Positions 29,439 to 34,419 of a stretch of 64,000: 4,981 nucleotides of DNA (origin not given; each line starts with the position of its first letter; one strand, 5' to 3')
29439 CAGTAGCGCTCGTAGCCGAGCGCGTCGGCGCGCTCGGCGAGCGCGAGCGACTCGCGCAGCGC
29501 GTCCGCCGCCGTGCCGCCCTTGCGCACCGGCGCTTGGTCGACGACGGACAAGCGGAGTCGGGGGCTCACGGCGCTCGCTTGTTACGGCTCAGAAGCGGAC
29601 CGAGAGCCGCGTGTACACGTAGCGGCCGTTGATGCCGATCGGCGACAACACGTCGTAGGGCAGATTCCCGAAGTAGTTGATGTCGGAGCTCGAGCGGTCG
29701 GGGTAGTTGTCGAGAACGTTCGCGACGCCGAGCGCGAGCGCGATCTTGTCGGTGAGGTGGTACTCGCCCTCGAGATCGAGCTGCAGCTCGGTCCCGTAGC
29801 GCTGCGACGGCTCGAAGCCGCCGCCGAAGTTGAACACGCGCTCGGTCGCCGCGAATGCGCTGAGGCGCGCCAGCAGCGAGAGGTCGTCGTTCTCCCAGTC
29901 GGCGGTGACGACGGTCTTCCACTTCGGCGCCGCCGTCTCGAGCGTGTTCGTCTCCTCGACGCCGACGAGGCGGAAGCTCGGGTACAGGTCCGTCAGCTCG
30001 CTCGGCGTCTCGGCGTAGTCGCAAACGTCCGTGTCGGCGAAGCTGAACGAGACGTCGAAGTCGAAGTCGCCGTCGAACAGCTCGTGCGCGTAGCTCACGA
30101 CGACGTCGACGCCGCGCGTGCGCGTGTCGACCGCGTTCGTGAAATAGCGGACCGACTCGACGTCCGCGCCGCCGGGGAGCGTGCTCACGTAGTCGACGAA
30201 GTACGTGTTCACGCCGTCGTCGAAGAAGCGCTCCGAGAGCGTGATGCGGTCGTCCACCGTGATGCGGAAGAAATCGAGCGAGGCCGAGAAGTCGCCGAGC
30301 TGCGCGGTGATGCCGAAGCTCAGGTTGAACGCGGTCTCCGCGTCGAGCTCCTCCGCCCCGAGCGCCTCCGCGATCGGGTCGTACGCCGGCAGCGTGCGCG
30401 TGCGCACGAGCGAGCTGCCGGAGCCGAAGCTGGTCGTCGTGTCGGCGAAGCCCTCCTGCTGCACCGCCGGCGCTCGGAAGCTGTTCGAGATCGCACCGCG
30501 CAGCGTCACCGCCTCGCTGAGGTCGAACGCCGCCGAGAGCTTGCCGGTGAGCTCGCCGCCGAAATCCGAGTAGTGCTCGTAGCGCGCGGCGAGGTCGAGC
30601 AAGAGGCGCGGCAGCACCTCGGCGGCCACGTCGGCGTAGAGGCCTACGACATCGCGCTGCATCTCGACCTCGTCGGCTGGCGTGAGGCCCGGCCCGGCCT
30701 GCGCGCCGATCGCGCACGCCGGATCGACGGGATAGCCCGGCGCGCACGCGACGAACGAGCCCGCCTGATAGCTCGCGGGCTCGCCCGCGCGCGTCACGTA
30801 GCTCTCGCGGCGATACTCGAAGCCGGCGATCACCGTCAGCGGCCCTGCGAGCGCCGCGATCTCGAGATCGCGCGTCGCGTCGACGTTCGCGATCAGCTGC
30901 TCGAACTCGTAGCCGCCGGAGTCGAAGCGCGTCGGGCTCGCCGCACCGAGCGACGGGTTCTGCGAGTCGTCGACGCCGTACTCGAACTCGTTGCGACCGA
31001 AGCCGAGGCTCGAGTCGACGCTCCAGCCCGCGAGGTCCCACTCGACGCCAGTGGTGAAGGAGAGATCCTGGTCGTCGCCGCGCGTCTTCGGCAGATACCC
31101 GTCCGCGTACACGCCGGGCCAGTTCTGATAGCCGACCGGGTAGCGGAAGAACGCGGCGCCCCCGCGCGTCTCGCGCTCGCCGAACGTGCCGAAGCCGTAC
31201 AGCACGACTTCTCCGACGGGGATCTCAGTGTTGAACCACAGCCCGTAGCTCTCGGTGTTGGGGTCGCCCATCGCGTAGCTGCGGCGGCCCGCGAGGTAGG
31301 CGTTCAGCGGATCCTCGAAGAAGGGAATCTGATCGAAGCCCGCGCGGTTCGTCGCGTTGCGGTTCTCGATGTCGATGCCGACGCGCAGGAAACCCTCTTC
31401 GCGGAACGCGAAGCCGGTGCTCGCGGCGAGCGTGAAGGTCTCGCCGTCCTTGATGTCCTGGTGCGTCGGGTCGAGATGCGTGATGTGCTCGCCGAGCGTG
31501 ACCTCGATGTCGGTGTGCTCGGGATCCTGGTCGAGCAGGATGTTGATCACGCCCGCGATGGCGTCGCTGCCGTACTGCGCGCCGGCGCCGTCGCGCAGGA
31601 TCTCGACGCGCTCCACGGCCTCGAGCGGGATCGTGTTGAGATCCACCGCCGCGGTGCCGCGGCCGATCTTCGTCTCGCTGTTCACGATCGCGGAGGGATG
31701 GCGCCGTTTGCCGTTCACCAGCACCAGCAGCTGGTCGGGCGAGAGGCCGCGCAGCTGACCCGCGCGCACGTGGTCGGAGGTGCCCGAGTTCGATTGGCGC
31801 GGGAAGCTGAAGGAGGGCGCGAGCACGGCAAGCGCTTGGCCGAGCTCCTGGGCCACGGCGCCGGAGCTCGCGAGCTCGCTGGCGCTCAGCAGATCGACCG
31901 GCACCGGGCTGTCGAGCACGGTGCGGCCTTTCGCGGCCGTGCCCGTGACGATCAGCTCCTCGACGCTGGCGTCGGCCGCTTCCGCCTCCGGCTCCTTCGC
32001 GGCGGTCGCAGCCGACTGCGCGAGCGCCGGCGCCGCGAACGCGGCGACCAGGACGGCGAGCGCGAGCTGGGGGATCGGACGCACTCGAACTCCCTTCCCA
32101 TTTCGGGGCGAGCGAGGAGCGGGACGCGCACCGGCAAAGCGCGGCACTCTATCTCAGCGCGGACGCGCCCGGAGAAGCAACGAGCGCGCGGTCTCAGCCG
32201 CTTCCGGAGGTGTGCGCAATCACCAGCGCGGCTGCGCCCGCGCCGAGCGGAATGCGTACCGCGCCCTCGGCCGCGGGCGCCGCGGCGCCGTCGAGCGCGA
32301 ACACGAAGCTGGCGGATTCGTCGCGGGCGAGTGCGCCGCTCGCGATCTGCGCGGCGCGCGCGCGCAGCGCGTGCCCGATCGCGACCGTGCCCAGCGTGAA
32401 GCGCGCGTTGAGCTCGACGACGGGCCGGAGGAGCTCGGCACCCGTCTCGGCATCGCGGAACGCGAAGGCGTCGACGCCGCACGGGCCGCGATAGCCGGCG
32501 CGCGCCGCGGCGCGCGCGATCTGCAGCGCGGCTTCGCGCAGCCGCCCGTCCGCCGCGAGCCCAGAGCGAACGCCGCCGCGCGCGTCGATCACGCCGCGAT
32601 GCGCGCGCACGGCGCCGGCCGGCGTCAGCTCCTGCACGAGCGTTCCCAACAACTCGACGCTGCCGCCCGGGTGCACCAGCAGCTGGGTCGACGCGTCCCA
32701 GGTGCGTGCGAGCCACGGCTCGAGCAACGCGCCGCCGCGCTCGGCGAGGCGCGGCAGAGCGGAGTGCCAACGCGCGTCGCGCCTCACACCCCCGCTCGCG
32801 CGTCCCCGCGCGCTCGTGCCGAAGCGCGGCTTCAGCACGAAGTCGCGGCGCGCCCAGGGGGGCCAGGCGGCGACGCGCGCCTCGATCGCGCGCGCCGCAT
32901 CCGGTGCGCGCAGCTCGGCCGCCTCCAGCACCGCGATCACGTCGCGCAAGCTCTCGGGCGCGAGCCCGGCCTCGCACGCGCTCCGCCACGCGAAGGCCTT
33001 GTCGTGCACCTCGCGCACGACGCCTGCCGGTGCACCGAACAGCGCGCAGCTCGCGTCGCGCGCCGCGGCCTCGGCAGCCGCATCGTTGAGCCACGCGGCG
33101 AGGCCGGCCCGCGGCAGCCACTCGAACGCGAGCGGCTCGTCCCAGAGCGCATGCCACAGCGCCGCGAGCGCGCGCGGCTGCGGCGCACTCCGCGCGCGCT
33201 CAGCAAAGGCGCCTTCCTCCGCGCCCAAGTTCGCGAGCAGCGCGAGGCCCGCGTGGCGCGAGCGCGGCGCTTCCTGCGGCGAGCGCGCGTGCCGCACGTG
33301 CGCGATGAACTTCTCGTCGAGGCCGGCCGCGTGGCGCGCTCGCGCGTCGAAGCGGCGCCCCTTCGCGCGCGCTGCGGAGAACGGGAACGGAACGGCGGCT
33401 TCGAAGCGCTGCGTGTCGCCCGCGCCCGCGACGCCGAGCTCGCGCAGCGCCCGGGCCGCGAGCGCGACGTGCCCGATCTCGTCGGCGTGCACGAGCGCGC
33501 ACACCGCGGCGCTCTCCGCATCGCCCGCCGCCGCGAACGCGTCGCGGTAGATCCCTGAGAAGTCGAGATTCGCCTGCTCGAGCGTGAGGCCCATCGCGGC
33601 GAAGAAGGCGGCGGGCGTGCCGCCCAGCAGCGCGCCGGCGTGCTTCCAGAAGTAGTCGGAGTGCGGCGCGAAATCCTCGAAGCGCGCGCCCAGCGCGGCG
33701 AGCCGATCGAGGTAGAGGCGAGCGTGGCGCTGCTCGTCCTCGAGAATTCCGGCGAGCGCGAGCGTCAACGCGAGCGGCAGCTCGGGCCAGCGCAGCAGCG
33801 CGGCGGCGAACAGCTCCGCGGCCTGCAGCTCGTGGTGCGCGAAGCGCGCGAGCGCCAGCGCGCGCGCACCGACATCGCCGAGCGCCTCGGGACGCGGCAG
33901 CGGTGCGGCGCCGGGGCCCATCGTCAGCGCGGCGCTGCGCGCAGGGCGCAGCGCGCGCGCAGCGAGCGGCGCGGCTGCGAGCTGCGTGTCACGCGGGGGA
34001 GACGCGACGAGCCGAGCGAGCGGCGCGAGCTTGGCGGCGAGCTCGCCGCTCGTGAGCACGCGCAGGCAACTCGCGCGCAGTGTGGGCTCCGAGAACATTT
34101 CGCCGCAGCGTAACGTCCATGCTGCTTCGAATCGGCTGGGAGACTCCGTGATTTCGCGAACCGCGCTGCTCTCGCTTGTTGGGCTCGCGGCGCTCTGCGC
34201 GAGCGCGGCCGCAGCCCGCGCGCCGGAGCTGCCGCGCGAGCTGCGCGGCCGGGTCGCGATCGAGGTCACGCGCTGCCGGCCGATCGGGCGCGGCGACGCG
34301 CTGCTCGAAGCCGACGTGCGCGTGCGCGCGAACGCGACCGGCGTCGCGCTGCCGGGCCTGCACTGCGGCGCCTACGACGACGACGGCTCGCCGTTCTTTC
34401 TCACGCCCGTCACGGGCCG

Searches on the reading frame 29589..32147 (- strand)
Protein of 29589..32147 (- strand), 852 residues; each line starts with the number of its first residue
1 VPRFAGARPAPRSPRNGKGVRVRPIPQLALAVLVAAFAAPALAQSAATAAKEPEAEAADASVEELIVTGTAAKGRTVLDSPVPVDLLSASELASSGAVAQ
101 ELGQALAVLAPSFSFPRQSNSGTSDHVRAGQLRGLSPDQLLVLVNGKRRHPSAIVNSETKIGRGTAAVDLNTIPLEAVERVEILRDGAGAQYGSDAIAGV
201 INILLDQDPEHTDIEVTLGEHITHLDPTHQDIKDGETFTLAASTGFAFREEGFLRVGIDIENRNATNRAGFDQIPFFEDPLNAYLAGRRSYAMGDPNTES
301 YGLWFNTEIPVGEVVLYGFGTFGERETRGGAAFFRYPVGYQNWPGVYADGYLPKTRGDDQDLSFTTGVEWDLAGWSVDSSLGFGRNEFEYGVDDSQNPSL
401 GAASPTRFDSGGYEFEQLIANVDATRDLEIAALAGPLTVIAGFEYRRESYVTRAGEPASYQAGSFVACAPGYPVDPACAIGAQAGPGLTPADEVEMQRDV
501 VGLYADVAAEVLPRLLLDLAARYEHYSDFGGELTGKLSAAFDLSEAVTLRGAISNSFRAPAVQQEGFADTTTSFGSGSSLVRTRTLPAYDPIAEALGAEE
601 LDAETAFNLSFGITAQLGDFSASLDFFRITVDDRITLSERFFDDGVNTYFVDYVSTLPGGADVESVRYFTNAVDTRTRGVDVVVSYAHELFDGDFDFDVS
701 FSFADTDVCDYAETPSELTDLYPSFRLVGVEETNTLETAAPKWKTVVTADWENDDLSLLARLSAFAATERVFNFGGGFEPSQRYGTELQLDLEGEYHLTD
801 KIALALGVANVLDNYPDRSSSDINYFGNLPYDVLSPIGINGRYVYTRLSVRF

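Call 58: search_protein_families(library=pfam, proteins=[window:29589-32147:-], max_evalue=0.00001)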
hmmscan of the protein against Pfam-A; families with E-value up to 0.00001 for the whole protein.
window:29589-32147:- (852 aa): 2 families
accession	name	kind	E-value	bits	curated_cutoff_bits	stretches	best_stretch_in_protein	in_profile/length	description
PF00593.30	TonB_dep_Rec_b-barrel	-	1.4e-33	117.9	27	1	319-811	21-436/436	TonB dependent receptor-like, beta-barrel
PF07715.20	Plug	-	1.9e-17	64.1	23.9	1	77-200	2-107/107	TonB-dependent Receptor Plug Domain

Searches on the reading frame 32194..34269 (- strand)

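Call 58: search_protein_families(library=pfam, proteins=[window:32194-34269:-], max_evalue=0.00001)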
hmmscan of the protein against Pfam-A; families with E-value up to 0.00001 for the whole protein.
window:32194-34269:- (691 aa): 1 family
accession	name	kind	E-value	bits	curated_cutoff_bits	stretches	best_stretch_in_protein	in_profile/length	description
PF04305.20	DUF455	-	2.1e-33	116.4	34.3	1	92-322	19-246/247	Protein of unknown function (DUF455)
